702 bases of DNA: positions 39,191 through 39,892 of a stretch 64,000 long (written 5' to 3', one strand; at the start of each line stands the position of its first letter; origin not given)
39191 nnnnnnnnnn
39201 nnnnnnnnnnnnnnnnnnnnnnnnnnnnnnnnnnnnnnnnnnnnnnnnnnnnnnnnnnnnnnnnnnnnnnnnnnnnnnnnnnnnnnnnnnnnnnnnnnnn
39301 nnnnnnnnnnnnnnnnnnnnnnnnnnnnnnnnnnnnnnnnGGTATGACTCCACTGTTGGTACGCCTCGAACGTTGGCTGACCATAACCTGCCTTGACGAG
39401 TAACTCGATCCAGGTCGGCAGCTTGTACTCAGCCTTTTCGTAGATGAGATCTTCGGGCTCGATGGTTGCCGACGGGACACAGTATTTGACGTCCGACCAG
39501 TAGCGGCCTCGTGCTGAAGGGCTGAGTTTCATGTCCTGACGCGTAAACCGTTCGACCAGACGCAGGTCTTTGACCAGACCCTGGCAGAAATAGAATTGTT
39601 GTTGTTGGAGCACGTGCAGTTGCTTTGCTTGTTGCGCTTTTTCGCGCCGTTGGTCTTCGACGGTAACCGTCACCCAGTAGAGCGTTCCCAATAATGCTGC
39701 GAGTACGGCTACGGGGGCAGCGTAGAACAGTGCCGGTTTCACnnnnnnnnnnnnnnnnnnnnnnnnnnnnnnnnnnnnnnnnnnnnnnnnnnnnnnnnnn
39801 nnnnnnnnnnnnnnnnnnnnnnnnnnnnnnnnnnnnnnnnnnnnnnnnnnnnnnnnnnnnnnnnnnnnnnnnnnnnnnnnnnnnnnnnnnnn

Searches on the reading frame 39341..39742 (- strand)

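Call 92: search_protein_families(library=ncbifam, proteins=[window:39341-39742:-], max_evalue=0.1)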
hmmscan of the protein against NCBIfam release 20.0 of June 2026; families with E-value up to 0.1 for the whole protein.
window:39341-39742:- (134 aa): 1 family
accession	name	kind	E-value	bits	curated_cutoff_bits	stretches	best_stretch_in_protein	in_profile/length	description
TIGR04407.1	LptF_YjgP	equivalog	0.069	11.9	230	1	1-51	98-149/347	LPS export ABC transporter permease LptF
